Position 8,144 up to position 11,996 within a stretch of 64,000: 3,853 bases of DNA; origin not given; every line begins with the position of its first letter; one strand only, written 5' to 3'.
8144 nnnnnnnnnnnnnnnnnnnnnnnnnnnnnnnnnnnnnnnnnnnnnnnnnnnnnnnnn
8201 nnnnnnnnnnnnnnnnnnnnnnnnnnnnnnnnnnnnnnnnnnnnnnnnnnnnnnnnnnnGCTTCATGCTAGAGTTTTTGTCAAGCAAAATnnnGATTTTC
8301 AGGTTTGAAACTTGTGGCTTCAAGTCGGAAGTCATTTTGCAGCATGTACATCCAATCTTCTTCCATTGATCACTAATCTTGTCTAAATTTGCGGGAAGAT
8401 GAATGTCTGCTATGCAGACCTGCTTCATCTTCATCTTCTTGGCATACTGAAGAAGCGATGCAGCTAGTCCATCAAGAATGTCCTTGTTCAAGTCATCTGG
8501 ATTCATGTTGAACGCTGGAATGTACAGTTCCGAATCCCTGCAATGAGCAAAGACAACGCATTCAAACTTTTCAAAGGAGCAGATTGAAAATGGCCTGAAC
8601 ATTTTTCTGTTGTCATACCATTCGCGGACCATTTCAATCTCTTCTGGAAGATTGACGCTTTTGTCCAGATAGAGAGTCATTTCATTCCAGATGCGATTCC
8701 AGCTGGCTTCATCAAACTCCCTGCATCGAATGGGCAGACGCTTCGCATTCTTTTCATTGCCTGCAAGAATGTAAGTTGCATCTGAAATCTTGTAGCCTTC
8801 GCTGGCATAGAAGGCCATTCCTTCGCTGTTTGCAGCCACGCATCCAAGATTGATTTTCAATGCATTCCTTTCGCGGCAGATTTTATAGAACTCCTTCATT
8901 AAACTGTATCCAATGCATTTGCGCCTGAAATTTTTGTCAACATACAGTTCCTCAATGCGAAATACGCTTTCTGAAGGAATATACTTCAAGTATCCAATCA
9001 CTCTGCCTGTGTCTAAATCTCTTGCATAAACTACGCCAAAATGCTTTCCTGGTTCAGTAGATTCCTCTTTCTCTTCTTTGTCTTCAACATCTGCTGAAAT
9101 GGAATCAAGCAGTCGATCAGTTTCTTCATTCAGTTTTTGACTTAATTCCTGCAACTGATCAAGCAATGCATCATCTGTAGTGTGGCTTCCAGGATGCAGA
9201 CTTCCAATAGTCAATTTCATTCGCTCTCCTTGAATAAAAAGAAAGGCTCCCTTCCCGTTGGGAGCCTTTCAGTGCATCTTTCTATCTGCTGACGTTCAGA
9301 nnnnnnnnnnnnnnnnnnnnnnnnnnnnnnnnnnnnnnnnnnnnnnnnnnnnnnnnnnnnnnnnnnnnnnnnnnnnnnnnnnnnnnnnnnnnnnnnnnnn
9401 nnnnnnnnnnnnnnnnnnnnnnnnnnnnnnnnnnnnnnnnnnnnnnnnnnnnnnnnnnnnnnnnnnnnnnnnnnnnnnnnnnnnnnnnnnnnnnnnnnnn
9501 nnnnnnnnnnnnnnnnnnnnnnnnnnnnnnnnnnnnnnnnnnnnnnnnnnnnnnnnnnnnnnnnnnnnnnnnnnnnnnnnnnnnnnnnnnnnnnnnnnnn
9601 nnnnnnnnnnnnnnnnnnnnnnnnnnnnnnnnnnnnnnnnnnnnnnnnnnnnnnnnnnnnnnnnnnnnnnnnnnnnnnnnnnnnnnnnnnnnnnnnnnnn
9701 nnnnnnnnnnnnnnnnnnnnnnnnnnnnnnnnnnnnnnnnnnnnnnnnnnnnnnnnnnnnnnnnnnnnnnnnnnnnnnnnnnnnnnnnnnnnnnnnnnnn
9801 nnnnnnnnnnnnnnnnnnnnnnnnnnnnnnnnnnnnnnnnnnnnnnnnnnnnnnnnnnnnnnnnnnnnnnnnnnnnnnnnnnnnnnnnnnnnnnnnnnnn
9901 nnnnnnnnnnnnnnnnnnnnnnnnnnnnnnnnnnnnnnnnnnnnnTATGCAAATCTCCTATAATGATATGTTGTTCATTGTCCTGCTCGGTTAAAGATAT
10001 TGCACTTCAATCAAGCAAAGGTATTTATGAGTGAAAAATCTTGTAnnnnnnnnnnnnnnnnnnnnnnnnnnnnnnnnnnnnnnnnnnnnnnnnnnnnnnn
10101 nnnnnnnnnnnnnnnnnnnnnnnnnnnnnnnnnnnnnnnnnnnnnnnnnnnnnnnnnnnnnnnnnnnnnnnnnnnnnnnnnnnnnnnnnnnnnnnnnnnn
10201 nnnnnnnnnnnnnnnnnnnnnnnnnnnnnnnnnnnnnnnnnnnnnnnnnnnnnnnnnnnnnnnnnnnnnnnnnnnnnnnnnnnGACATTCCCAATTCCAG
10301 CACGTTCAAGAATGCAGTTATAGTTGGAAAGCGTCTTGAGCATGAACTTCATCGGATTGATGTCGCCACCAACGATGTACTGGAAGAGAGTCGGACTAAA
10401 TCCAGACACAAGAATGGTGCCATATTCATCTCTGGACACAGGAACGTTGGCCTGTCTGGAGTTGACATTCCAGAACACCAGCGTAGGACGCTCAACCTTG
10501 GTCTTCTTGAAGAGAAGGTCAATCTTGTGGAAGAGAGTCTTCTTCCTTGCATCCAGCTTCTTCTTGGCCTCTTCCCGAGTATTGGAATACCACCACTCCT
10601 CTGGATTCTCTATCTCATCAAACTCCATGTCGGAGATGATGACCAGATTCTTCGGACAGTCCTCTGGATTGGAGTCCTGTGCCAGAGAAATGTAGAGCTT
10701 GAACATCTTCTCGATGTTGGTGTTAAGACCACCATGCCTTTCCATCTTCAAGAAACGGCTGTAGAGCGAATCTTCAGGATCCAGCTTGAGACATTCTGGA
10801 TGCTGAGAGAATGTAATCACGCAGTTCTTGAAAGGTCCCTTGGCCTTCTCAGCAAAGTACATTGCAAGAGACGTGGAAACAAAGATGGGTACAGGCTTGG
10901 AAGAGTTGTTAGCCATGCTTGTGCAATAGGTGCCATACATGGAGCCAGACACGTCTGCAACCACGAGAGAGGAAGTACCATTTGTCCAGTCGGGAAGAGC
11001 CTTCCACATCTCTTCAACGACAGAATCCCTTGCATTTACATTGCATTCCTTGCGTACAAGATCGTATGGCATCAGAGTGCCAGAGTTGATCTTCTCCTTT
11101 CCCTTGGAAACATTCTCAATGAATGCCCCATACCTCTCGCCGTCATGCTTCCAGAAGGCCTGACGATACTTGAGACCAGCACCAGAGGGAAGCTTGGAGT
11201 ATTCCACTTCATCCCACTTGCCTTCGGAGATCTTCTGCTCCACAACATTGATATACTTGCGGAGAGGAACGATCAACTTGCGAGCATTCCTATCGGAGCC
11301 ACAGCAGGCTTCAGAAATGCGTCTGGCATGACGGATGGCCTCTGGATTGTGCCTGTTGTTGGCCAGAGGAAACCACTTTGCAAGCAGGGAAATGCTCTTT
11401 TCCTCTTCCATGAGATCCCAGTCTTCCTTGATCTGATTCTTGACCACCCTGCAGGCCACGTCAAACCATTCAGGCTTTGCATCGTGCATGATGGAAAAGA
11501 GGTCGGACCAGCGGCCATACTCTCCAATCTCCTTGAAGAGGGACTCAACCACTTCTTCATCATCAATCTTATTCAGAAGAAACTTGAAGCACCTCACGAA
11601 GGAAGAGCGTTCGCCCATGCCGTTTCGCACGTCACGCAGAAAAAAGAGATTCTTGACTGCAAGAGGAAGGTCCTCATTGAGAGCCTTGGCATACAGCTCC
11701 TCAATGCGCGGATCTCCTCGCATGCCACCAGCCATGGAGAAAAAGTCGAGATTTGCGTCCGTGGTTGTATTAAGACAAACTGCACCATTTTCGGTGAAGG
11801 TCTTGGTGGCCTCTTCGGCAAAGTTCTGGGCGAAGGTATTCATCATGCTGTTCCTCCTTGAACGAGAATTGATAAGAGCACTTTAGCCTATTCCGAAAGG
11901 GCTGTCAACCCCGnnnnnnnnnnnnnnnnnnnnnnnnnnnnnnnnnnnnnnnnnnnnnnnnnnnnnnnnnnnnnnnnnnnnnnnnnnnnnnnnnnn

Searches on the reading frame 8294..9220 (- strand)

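Call 78: search_protein_families(library=pfam, proteins=[window:8294-9220:-], max_evalue=0.001)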
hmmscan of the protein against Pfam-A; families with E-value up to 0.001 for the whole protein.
window:8294-9220:- (309 aa): 3 families
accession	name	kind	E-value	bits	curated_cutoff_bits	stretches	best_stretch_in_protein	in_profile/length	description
PF00583.31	Acetyltransf_1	-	8e-11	42.7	20.7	1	52-142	27-115/116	Acetyltransferase (GNAT) family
PF13508.13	Acetyltransf_7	-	4.9e-09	36.9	27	1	63-144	7-83/84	Acetyltransferase (GNAT) domain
PF13673.13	Acetyltransf_10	-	9e-08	32.6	23.6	1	47-148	19-112/128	Acetyltransferase (GNAT) domain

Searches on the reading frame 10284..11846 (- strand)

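Call 78: search_protein_families(library=pfam, proteins=[window:10284-11846:-], max_evalue=0.001)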
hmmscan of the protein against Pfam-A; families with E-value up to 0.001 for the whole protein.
window:10284-11846:- (521 aa): 2 families
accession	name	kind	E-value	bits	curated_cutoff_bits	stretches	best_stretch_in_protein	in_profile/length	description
PF11443.14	DUF2828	-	2.4e-36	125.9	29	2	184-269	283-368/405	Domain of unknown function (DUF2828)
PF25043.1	DUF7788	-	3.1e-33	115.3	27.1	1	292-491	1-182/221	Domain of unknown function (DUF7788)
